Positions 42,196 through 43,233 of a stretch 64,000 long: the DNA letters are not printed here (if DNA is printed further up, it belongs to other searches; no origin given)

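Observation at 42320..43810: Abrupt ~1.5-kb high-GC insert carrying an ArsR/SmtB-CDF metal efflux cassette and a truncated gene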

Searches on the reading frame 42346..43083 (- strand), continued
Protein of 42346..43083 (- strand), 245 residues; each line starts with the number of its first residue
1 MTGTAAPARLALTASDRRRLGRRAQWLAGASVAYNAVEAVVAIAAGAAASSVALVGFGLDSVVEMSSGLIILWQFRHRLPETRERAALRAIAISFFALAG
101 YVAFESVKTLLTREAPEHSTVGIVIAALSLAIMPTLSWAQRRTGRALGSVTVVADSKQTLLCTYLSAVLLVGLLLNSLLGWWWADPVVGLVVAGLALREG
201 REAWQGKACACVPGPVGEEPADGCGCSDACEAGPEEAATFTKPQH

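Call 40: search_solved_structures(query=window:42346-43083:-, max_evalue=0.01, show_alignments=2)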
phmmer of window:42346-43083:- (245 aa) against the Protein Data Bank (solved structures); distinct sequences matched with E-value up to 0.01: 6.
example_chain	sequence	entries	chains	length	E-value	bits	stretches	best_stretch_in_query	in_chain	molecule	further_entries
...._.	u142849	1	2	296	2e-08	37.7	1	87-193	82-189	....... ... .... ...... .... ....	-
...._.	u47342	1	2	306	5.3e-08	36.3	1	77-193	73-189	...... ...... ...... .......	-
8f6k_A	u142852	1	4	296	5.4e-08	36.3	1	77-193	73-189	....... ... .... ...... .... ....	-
8f6j_B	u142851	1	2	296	5.5e-08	36.3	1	77-193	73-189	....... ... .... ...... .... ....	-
5vrf_B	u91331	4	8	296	5.5e-08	36.3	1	77-193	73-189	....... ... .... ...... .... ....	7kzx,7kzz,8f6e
8f6h_A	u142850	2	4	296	7.6e-08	35.8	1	86-193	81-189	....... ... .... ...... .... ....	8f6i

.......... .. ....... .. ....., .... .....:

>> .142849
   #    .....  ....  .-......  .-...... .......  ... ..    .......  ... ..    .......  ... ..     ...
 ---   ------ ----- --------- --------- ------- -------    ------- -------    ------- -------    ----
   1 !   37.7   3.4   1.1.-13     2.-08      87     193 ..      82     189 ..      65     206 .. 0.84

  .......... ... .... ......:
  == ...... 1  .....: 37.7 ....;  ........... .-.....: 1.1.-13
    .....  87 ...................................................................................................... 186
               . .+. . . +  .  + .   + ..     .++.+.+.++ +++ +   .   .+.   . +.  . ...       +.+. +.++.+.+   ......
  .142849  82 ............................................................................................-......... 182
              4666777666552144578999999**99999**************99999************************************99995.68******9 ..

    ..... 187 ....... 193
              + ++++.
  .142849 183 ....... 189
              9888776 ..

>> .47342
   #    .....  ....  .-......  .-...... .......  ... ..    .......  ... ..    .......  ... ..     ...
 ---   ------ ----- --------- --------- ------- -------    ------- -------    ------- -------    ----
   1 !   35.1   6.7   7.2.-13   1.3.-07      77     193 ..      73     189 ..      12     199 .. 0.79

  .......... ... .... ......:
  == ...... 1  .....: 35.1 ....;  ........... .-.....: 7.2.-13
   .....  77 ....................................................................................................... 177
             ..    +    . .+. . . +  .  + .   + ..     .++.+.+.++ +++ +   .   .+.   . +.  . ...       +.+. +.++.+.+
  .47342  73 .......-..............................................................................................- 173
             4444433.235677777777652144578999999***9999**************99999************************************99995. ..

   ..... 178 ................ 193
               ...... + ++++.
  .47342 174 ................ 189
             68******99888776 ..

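Call 46: find_encoding_contigs(protein=P0135, flank=10000, max_places=6)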
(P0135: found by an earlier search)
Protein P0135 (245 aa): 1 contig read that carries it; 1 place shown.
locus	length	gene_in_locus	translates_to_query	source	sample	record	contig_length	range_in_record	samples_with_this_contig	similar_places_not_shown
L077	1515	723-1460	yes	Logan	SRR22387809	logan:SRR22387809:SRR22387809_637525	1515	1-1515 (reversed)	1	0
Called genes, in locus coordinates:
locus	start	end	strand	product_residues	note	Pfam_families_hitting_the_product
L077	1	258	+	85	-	?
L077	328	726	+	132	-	PF12840:HTH_20 (weak), PF01022:HTH_5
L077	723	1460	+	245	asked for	PF01545:Cation_efflux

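Call 53: search_protein_families(library=pfam, proteins=[P0136], max_evalue=0.001)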
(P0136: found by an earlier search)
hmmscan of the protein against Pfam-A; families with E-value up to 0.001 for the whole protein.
P0136 (130 aa): 1 family
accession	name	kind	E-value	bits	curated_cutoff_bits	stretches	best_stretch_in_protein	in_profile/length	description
PF19776.5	DUF6262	-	1.2e-10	42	29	1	4-104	3-102/110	Family of unknown function (DUF6262)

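Call 54: search_protein_families(library=ncbifam, proteins=[P0136], max_evalue=0.001)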
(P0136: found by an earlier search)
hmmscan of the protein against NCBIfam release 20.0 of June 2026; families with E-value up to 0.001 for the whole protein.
P0136 (130 aa): 0 families

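Call 56: search_dna_similar(query=P0136, collection=plasmids, mode=protein, max_rows=15, max_evalue=0.001)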
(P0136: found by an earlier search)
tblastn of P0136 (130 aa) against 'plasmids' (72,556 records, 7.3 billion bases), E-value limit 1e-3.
Records with a match: 50; places in all: 57; records where one place covers at least 80% of the query: 0.
Best place of each record, by identity: <60% 50.
By first word of the organism name: Rhodococcus 33; Streptomyces 9; Mycobacterium 4; Mycolicibacterium 2; Arthrobacter 2.
By predicted mobility (MOB-suite, as given by PLSDB): mobilizable 28; non-mobilizable 19; conjugative 3.
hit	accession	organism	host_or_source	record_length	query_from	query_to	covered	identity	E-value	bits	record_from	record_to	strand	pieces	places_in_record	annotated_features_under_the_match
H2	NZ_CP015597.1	Mycobacterium adipatum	-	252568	34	129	74%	57.6%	4e-23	100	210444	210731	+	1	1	DUF6262 family protein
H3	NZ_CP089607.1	Rhodococcus qingshengii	cell culture,activated sludge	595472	34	128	73%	57.7%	3e-25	105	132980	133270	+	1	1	DUF6262 family protein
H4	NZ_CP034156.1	Rhodococcus sp. NJ-530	Antarctic sea ice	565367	34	128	73%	55.7%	1e-23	101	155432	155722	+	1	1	DUF6262 family protein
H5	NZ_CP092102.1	Rhodococcus qingshengii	soil,petroleum-contaminated soil, ...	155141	34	128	73%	55.7%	7e-23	99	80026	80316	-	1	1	DUF6262 family protein | HNH endonuclease family protein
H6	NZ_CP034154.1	Rhodococcus sp. NJ-530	Antarctic sea ice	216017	34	128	73%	55.7%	7e-23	99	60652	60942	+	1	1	DUF6262 family protein | HNH endonuclease family protein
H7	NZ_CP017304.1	Rhodococcus sp. YL-1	pure culture,soil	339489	34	128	73%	55.7%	7e-23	99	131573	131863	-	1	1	DUF6262 family protein | HNH endonuclease family protein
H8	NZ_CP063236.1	Rhodococcus qingshengii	soil,Saratov Oil Refinery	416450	34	128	73%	55.7%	7e-23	99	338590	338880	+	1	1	DUF6262 family protein | HNH endonuclease family protein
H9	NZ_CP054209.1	Rhodococcus qingshengii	cell culture,carbendazim contaminated ...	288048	34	128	73%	55.7%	8e-23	99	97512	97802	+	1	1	DUF6262 family protein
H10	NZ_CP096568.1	Rhodococcus qingshengii JCM 15477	sandy loam,soil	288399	34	128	73%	55.7%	8e-23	99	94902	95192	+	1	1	DUF6262 family protein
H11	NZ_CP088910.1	Rhodococcus qingshengii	cell culture,forest soil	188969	34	128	73%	55.7%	4e-21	94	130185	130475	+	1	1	DUF6262 family protein | HNH endonuclease family protein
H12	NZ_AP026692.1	Rhodococcus qingshengii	cruid oil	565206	34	127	72%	56.3%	1e-24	104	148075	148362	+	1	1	DUF6262 family protein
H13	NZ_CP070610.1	Rhodococcus koreensis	cell culture,rhizosphere of apple ...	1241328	35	127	72%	56.4%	2e-17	84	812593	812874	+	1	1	record has no annotation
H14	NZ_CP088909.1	Rhodococcus qingshengii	cell culture,forest soil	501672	34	128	73%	54.6%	2e-23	100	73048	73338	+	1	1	DUF6262 family protein | HNH endonuclease family protein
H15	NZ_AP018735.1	Rhodococcus erythropolis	-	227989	34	127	72%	55.2%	1e-20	93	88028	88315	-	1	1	DUF6262 family protein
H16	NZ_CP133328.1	Rhodococcus sp. DN22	whole organism,soil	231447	34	127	72%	55.2%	1e-20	93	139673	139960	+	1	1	DUF6262 family protein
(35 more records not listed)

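Call 57: get_annotated_region(hit=H2, flank=6000)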
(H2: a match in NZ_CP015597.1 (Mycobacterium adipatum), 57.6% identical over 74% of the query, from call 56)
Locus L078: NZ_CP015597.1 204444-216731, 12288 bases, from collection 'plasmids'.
description: Mycobacterium adipatum strain YC-RL4 plasmid pMYC1, complete sequence
organism: Mycobacterium adipatum (NCBI taxid 1682113)
taxonomy: Bacteria; Actinomycetota; Actinomycetes; Mycobacteriales; Mycobacteriaceae; Mycobacterium; Mycobacterium adipatum
host: -; source: -; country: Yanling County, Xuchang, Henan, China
typing (MOB-suite, as given by PLSDB): non-mobilizable; replicon rep_cluster_248
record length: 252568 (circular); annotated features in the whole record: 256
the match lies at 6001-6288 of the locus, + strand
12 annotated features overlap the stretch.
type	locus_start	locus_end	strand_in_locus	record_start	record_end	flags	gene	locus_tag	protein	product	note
CDS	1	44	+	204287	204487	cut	-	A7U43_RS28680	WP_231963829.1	chemotaxis protein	-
CDS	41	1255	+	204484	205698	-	-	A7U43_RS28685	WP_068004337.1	hypothetical protein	-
CDS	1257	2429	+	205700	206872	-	-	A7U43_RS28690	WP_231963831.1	AAA family ATPase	-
CDS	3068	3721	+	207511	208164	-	-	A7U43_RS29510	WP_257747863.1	tyrosine-type recombinase/integrase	GO:0015074 - DNA integration [Evidence IEA]; GO:0006310 - DNA recombination [Evidence IEA]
CDS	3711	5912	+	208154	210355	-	-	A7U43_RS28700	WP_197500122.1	tyrosine-type recombinase/integrase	GO:0015074 - DNA integration [Evidence IEA]; GO:0006310 - DNA recombination [Evidence IEA]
CDS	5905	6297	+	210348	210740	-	-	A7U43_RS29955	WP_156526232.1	DUF6262 family protein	-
CDS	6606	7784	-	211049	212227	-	-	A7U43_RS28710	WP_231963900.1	Ig-like domain-containing protein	-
CDS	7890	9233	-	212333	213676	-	-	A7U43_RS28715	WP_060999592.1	MBL fold metallo-hydrolase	-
CDS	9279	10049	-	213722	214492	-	-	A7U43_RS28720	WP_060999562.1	sulfite exporter TauE/SafE family protein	GO:0006810 - transport [Evidence IEA]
CDS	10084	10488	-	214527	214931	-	-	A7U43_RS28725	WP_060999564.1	DUF302 domain-containing protein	-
CDS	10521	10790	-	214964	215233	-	-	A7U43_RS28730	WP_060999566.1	metal-sensitive transcriptional regulator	-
CDS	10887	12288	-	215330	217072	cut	ctaD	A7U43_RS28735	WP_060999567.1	cytochrome c oxidase subunit I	-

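Call 62: find_related_loci(query=P0136, collection=viral_contigs, flank=6000)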
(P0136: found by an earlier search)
Query P0136 (130 aa) in viral_contigs; peptide patterns used: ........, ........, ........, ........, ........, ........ (x = any residue, [..] = any of these).
19 stretches matched a pattern, but none encodes a relative of the query by tblastn (E <= 1e-3).

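Call 68: search_dna_similar(query=P0001, collection=plasmids, mode=protein, max_rows=12, max_evalue=1e-20)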
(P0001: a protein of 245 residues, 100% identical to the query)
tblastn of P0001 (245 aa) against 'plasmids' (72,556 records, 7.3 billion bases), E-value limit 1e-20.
Records with a match: 44; places in all: 59; records where one place covers at least 80% of the query: 18.
Best place of each record, by identity: 60-80% 15; <60% 29.
By first word of the organism name: Streptomyces 16; Arthrobacter 5; Microbacterium 3; Pseudarthrobacter 2; Mycolicibacterium 2; Embleya 2; Herbiconiux 2; Mycobacterium 1; Kineococcus 1; Kocuria 1; and 9 more.
By predicted mobility (MOB-suite, as given by PLSDB): non-mobilizable 28; mobilizable 11; conjugative 5.
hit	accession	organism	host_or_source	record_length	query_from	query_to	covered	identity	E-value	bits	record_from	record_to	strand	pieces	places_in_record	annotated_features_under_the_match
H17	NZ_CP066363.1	Pseudarthrobacter defluvii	cell culture,sediment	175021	10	236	93%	58.0%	3e-39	151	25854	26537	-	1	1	cation transporter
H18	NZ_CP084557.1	Arthrobacter sp. FW306-05-C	isolate,terrestrial sediment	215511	10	244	96%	55.8%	1e-40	155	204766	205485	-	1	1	cation transporter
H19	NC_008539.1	Arthrobacter sp. FB24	-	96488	13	224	87%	60.7%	2e-39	151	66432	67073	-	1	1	cation transporter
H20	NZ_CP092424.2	Mycobacterium lentiflavum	-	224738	9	231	91%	57.0%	1e-42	160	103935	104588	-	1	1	cation transporter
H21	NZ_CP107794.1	Streptomyces clavifer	-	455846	5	231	93%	55.3%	3e-40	154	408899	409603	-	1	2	cation transporter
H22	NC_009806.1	Kineococcus radiotolerans SRS30216 = ATCC BAA-149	-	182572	8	230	91%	56.0%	8e-39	150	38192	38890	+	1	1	none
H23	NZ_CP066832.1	Streptomyces liliifuscus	whole organism,soil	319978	14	213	82%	62.3%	4e-38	147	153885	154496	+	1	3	cation transporter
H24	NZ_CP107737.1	Streptomyces longwoodensis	-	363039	14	213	82%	62.3%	4e-38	147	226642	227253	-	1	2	cation transporter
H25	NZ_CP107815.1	Streptomyces longwoodensis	-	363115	14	213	82%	62.3%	4e-38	147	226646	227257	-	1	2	cation transporter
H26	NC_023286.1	Streptomyces sp. F12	-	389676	14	213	82%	62.3%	4e-38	147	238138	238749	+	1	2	cation transporter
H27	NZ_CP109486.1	Streptomyces sp. NBC_01445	-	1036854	10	230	90%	55.6%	3e-37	145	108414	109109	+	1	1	record has no annotation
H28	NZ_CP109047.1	Streptomyces sp. NBC_00637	-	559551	17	222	84%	59.5%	5e-40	153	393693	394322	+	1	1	cation transporter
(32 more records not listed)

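Call 69: predict_structure(alignment_id=A4)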
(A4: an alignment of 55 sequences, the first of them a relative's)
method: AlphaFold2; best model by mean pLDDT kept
length: 245 residues; sequences in the alignment: 55
mean_pLDDT: 82.5   pTM: 0.74
mean pLDDT of the five models: 82.5, 82.3, 81.4, 80.7, 79.7
residues with pLDDT >= 90: 110; 70-90: 87; 50-70: 26; < 50: 22
segments of 3 or more residues with pLDDT < 50: 225-242
pLDDT, mean of each block of 10 residues (from residue 1): 62 92 93 95 92 90 92 82 83 90 93 88 90 92 89 87 88 90 91 90 78 58 48 45 46
secondary structure, 60 per line:
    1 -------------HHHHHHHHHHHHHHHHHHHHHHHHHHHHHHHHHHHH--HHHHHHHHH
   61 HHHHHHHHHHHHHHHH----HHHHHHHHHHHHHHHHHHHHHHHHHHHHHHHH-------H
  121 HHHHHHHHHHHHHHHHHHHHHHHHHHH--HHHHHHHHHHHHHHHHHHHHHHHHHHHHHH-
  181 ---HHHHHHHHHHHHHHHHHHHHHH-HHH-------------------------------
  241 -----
elements in order: H14-49 H52-76 H81-112 H120-147 H150-179 H184-205
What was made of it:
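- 42346..43083 (-): Short CDF-family cation transporter, 245 aa. It has six TM helices, no cytoplasmic C-terminal domain and a disordered Cys-rich tail. The AlphaFold model has pLDDT 82.5 with 6 helices (call 69).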

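Call 71: fold_search(model_id=the predicted structure, library=pdb)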
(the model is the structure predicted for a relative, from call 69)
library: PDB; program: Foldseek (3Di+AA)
matches with E <= 10: 775; with E <= 0.001: 12
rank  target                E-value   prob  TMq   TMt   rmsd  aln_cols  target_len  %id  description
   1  8f6k_B                6.3e-07  1.00  0.70  0.60   3.1       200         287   22  Cryo-EM structure of a Zinc-loaded H263A/D287A mutant of the YiiP-Fab complex (released 2023-02-08)
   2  8f6h_B                1.1e-06  1.00  0.68  0.62   3.5       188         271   23  Cryo-EM structure of a Zinc-loaded asymmetrical TMD D70A mutant of the YiiP-Fab complex (released 2023-02-08)
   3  8f6h_A                7.6e-06  1.00  0.65  0.57   2.2       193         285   22  Cryo-EM structure of a Zinc-loaded asymmetrical TMD D70A mutant of the YiiP-Fab complex (released 2023-02-08)
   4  8f6k_A                5.0e-05  1.00  0.67  0.59   3.9       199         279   23  Cryo-EM structure of a Zinc-loaded H263A/D287A mutant of the YiiP-Fab complex (released 2023-02-08)
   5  8f6i_A                5.8e-05  1.00  0.65  0.59   2.7       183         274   23  Cryo-EM structure of a Zinc-loaded symmetrical D70A mutant of the YiiP-Fab complex (released 2023-02-08)
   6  5vrf_A                1.3e-04  1.00  0.64  0.56   3.3       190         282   23  CryoEM Structure of the Zinc Transporter YiiP from helical crystals (released 2018-03-14)
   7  8f6e_A                1.3e-04  1.00  0.65  0.57   2.7       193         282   23  Cryo-EM structure of a Zinc-loaded wild-type YiiP-Fab complex (released 2023-02-08)
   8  9jj1_A                1.8e-04  1.00  0.53  0.44   7.1       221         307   17  Cryo-EM structure of human ZnT3 (released 2025-06-04)
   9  8xn1_A                3.7e-04  1.00  0.56  0.44   5.3       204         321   17  Cryo-EM structure of human ZnT3, in the presence of zinc, determined in an inward-facing conformation (released 2024-10-30)
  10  7kzx_A                6.7e-04  1.00  0.62  0.55   4.0       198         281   23  Cryo-EM structure of YiiP-Fab complex in Apo state (released 2021-01-06)
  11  8f6i_B                7.3e-04  1.00  0.65  0.58   3.9       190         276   24  Cryo-EM structure of a Zinc-loaded symmetrical D70A mutant of the YiiP-Fab complex (released 2023-02-08)
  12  8xn1_B                8.0e-04  1.00  0.54  0.42   6.7       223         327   17  Cryo-EM structure of human ZnT3, in the presence of zinc, determined in an inward-facing conformation (released 2024-10-30)
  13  9kvy_A                1.3e-03  1.00  0.52  0.45   5.6       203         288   13  Cryo-EM structure of SLC30A10, determined in asymmetric conformations-one subunit in an inward-facing Mn2+-bound and t (released 2025-10-15)
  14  6xpf_A                2.3e-03  1.00  0.56  0.48   4.2       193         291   17  Cryo-EM structure of human ZnT8 WT, in the absence of zinc, determined in heterogeneous conformations- one subunit in  (released 2020-08-05)
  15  9kvx_A                2.4e-03  1.00  0.51  0.44   5.4       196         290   13  Cryo-EM structure of SLC30A10 in Mn2+-bound state, determined in inward-facing conformation (released 2025-10-15)
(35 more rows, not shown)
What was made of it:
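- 42346..43083 (-): The best PDB match is the YiiP membrane domain, TMq 0.70 (call 71).
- On Cation diffusion facilitator (CDF) transporters: The model has 6 helices at pLDDT 82.5 and matches YiiP at TMq 0.70 (calls 69, 71).
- The CDF fold equals the YiiP membrane domain (calls 69, 71).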
